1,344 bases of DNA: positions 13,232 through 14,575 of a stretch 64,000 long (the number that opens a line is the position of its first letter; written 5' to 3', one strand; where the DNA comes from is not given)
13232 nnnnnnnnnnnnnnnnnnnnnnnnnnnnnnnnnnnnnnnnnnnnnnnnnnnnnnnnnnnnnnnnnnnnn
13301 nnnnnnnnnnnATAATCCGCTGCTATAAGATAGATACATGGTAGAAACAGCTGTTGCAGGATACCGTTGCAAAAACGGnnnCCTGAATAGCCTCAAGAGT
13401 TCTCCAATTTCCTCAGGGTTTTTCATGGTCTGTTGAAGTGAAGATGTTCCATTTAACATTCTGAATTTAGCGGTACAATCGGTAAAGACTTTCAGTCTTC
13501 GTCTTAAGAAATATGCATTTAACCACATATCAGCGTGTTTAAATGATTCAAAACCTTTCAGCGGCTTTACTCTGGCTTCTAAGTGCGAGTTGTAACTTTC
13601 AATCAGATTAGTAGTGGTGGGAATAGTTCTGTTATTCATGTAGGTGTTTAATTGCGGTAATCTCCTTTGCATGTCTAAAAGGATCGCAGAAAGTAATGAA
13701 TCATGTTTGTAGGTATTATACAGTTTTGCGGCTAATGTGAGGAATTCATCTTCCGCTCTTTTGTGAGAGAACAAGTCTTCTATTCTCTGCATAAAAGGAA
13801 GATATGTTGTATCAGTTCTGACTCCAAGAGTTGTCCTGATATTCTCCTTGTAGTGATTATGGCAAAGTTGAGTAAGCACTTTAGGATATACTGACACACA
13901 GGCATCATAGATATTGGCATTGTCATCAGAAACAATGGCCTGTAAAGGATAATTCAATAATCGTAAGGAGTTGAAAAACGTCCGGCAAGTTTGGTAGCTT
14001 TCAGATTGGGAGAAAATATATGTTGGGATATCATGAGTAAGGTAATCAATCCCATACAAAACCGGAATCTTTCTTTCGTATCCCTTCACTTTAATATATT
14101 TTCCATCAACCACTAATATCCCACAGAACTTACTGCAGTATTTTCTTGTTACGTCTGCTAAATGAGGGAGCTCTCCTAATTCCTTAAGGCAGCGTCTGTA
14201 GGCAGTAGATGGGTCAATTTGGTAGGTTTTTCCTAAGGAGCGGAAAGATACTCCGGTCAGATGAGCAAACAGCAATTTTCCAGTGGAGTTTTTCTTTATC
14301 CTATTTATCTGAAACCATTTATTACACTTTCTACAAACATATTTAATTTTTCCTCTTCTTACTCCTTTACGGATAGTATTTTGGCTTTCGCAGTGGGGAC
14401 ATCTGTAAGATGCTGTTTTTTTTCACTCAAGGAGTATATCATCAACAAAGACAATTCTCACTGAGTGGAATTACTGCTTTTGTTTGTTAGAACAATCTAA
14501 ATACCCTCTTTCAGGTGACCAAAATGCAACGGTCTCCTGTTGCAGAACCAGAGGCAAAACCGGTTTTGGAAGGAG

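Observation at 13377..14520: Both ZF-DDE transposase paralogs carry an A8 tract right after the start codon that puts the catalytic ORF out of frame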

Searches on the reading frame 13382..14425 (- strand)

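Call 6: search_protein_families(library=pfam, proteins=[window:13382-14422:-], max_evalue=1)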
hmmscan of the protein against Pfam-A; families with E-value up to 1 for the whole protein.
seq(347 aa): 14 families
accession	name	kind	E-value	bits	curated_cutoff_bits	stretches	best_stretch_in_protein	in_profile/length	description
PF00872.24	Transposase_mut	-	5.4e-08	32.6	21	1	101-288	161-352/379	Transposase, Mutator family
PF23451.1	Zn_ribbon_PaaD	-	0.00088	19.3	27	1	3-37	12-49/53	PaaD zinc beta ribbon domain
PF17283.8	Zn_ribbon_SprT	-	0.00098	19.6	28.1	1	6-34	5-31/38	SprT-like zinc ribbon domain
PF06934.16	CTI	-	0.0078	15.3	25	1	155-253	595-689/692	Fatty acid cis/trans isomerase (CTI)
PF10551.15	MULE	-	0.012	16.4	27.6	1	104-193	3-98/99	MULE transposase domain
PF00665.32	rve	-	0.031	15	32.6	1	102-167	7-74/102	Integrase core domain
PF10955.13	Fin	-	0.037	14.7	23.7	0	25-56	2-33/76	Anti-sigma-F factor Fin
PF25169.1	DUF7830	-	0.043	14.1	27.5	1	16-55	23-59/72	Domain of unknown function (DUF7830)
PF13610.12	DDE_Tnp_IS240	-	0.062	13.9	27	0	237-303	64-128/139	DDE domain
PF09723.15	Zn_ribbon_8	-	0.076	13.5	34.4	0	28-39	6-17/41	Zinc ribbon domain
PF03050.20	DDE_Tnp_IS66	-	0.085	12.7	23.1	0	222-275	207-260/284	Transposase IS66 family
PF10058.14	Zn_ribbon_10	-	0.29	11.4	24.2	1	8-36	25-53/54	ER junction formation factor lunapark, zinc ribbon finger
PF25164.1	CoiA_N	-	0.35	10.9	26.3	1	2-21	14-33/50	Competence protein CoiA, N-terminal domain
PF03811.18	Zn_ribbon_InsA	-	0.71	10.1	26.1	0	6-33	6-34/35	InsA N-terminal domain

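Call 7: search_protein_families(library=ncbifam, proteins=[window:13382-14422:-], max_evalue=1)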
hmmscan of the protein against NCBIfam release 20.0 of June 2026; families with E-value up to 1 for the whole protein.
seq(347 aa): 18 families
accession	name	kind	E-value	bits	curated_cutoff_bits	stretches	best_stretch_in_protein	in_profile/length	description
NF033543.2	transpos_IS256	equivalog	4.6e-17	62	150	1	102-299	123-328/338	IS256 family transposase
NF048019.1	IS256_Zn_var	equivalog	1.5e-13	50.7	150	2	10-200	2-178/304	IS256 family transposase, variant Zn-binding type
NF033544.1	transpos_IS1249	exception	6.1e-10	38.8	300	2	6-205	2-187/382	IS1249 family transposase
NF033558.1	transpos_IS1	equivalog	2.9e-09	37.1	100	1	8-168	1-160/199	IS1 family transposase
NF048018.1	IS256_N_4Cys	domain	2.4e-07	31.2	27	1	7-37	1-31/31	transposase-like zinc-binding domain-containing protein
NF050000.1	IS1_IS1595_Zn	domain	3.2e-07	30.8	28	1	8-38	1-32/34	IS1/IS1595 family N-terminal zinc-binding domain-containing protein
NF033587.1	transpos_IS6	equivalog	0.00014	21.6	125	1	262-303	152-193/202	IS6 family transposase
NF041731.2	transpos_ISH6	equivalog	0.00041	19.2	240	1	74-199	149-270/414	ISH6 family transposase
NF041869.1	paae_haloarch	equivalog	0.01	16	100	1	4-38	16-53/56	1,2-phenylacetyl-CoA epoxidase subunit PaaE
NF038384.1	zinc_YnfU_fam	subfamily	0.017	14.7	36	1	3-40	14-51/52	YnfU family zinc-binding protein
NF003421.0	PRK04860.1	equivalog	0.037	13.6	175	1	2-41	125-166/170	SprT family zinc-dependent metalloprotease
NF002515.0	PRK01903.3-2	subfamily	0.045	14.2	175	1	13-82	5-71/85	ribonuclease P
NF041374.1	GDCCVxC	domain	0.05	13.9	40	1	7-38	4-35/58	GDCCVxC domain-containing (seleno)protein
NF041197.2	CxxC_Se_CxxC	equivalog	0.14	12.3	40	1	8-42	1-33/53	dual CXXC motif small (seleno)protein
NF033517.1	transpos_IS66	equivalog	0.22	10.5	180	1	221-275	280-334/387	IS66 family transposase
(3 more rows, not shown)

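Call 50: list_cluster_members(proteins=[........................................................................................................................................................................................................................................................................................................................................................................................, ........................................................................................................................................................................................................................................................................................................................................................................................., window:13382-14425:-, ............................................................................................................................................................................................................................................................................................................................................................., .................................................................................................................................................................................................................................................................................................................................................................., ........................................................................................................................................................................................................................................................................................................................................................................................, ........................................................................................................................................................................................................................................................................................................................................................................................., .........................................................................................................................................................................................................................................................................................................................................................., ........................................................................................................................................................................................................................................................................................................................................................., P0001])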
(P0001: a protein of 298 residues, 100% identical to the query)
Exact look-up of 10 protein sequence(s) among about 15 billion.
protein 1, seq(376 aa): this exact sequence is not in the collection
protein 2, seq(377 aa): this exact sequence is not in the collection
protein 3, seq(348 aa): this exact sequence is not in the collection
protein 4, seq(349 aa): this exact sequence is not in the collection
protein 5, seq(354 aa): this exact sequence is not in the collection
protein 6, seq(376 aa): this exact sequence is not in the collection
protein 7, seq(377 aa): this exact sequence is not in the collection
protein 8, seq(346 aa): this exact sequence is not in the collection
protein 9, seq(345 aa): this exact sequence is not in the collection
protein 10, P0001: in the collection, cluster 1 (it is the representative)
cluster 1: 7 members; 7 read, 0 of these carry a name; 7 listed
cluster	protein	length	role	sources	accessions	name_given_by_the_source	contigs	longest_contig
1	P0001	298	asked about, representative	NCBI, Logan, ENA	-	-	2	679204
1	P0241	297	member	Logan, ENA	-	-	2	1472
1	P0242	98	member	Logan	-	-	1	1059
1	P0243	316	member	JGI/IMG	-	-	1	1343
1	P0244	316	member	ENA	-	-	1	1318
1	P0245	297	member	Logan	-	-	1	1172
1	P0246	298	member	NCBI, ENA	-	-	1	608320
